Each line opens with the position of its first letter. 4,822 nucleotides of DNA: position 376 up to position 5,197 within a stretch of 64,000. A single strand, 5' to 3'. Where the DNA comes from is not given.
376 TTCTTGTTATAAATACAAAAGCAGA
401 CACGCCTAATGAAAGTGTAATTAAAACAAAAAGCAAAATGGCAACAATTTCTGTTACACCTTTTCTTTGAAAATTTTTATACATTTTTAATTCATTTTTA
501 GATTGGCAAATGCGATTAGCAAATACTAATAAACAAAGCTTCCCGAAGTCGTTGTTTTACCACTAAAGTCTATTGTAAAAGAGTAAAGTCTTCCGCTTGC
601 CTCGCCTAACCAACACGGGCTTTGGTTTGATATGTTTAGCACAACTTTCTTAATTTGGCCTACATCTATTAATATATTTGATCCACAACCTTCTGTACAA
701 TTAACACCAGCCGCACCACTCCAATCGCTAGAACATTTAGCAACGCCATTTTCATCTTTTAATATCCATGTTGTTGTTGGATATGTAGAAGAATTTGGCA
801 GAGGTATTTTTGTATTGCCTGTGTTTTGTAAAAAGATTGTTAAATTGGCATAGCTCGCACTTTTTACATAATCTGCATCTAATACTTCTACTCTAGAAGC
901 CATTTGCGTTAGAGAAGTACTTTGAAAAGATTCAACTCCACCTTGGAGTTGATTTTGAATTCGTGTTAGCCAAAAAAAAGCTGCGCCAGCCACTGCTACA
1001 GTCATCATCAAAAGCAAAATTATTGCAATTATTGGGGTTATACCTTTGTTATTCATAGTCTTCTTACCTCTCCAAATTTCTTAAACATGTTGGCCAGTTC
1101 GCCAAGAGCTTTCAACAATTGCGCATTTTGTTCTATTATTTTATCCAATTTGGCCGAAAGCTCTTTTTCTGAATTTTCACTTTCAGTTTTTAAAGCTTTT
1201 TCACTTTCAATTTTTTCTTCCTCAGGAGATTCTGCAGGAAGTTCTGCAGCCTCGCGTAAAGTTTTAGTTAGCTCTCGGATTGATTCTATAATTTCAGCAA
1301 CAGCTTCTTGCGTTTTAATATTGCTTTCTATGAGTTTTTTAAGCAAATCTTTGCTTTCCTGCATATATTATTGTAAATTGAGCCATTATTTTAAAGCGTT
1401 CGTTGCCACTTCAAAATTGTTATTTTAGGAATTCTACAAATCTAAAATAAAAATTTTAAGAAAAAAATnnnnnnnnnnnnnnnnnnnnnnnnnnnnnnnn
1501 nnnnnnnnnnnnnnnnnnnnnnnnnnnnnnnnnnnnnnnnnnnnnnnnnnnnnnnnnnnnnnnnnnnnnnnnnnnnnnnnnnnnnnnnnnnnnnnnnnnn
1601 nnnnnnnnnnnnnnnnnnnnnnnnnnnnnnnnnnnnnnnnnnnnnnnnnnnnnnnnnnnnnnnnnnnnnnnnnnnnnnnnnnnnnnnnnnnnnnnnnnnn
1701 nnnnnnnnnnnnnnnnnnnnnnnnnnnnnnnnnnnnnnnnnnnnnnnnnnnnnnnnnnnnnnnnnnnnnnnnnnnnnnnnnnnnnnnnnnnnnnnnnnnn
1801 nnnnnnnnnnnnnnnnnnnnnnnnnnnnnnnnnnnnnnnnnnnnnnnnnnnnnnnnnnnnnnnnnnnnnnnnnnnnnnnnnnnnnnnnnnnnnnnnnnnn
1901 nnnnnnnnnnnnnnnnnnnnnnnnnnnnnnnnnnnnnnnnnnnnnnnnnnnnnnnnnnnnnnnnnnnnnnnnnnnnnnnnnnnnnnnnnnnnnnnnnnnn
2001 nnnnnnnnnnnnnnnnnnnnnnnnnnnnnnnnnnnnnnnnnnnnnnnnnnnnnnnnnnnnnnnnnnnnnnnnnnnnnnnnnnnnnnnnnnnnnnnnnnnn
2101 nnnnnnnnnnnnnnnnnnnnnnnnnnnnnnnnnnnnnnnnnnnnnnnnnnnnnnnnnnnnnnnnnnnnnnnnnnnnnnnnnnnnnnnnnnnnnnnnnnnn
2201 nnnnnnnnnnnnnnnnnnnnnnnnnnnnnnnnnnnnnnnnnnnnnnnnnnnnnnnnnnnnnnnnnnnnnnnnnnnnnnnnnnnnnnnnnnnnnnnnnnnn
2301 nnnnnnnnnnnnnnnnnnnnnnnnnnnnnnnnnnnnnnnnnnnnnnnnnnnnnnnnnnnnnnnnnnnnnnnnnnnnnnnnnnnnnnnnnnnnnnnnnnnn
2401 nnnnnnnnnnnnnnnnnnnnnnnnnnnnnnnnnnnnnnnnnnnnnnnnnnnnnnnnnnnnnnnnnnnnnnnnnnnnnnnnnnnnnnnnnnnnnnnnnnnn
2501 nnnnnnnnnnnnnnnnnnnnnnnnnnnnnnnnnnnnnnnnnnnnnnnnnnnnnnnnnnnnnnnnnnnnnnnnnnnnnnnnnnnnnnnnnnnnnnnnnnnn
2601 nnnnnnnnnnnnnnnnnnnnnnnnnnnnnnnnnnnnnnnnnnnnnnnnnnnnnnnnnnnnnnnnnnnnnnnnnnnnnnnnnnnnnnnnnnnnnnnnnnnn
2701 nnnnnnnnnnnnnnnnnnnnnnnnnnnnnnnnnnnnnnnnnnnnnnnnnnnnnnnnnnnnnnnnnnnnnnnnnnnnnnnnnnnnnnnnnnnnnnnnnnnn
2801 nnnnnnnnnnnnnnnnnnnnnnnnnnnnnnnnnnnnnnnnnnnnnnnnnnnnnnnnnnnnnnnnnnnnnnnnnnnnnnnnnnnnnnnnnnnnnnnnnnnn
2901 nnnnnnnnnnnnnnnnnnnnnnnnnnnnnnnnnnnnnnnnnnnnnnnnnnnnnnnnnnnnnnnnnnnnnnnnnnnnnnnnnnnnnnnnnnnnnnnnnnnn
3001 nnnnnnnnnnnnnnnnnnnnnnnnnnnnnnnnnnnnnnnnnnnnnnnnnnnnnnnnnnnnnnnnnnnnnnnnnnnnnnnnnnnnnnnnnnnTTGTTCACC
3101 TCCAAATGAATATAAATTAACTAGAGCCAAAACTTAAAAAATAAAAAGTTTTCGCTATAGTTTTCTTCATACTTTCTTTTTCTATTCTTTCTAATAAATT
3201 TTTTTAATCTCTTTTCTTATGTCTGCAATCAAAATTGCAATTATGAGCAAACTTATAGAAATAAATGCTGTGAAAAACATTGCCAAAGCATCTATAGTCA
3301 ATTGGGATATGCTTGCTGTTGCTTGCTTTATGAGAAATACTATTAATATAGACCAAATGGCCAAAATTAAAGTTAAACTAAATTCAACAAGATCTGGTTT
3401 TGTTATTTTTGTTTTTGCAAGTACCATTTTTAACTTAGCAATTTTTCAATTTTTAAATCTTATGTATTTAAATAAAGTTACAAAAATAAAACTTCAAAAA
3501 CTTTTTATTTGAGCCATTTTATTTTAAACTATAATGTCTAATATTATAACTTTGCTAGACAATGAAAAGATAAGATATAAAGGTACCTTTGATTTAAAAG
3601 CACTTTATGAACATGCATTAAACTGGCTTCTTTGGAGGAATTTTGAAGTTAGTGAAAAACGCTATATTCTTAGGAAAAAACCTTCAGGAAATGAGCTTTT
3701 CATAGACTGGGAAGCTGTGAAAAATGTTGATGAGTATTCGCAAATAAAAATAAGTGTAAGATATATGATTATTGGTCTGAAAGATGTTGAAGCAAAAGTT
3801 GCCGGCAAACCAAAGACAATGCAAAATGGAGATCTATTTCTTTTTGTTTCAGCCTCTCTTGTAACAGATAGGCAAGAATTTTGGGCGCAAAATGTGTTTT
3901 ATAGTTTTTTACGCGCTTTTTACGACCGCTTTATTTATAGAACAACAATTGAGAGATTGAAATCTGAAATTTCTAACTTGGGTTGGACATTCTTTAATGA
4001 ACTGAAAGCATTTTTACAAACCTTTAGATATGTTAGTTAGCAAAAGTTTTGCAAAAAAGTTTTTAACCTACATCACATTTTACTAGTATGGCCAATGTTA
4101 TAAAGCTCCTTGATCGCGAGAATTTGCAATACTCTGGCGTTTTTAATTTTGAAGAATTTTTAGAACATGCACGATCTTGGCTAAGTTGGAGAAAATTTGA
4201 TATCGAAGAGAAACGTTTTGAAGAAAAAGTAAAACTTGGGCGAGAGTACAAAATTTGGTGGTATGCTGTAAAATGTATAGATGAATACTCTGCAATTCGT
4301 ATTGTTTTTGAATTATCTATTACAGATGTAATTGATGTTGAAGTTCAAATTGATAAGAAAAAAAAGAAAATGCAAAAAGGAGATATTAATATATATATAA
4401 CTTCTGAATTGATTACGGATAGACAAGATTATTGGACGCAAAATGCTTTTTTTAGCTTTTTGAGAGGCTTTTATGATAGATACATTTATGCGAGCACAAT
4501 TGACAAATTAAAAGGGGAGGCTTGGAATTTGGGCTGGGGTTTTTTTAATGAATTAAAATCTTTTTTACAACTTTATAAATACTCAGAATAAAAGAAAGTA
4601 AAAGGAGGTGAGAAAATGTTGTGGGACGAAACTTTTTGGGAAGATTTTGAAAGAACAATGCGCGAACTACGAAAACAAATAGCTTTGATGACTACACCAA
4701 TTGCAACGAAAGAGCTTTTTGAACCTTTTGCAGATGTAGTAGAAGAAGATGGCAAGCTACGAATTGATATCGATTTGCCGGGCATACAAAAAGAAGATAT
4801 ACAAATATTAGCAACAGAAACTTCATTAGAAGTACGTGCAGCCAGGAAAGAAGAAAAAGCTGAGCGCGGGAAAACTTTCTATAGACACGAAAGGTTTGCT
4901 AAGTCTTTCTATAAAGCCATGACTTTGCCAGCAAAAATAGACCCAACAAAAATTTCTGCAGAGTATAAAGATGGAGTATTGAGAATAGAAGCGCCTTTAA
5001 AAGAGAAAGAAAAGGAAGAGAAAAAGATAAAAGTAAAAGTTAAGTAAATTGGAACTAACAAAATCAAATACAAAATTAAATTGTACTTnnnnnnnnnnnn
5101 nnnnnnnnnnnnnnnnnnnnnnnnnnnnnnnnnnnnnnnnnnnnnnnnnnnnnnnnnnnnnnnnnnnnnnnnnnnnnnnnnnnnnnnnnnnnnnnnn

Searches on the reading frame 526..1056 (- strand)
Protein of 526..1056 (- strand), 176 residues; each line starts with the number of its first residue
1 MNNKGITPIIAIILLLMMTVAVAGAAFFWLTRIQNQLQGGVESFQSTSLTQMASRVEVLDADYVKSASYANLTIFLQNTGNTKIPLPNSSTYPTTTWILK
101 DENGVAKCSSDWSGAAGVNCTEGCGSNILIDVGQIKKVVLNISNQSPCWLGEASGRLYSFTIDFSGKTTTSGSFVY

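Call 42: search_protein_families(library=pfam, proteins=[window:526-1056:-], max_evalue=0.01)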
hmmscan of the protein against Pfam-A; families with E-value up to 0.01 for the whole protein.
window:526-1056:- (176 aa): 1 family
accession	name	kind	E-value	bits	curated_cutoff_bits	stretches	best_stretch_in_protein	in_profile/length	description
PF01917.21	Arch_flagellin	-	1e-06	29.6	29.5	1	7-141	3-135/162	Archaebacterial flagellin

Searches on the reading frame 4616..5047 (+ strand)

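Call 41: search_protein_families(library=pfam, proteins=[window:4616-5047:+], max_evalue=0.01)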
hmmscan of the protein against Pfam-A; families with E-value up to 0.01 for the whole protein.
window:4616-5047:+ (143 aa): 2 families
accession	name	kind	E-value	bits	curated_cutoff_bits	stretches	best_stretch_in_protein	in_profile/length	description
PF00011.27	HSP20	-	2.3e-22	79.5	20.8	1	40-141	1-100/102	Hsp20/alpha crystallin family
PF17886.7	ArsA_HSP20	-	6.7e-08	32.4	22.5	1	45-125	1-62/63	HSP20-like domain found in ArsA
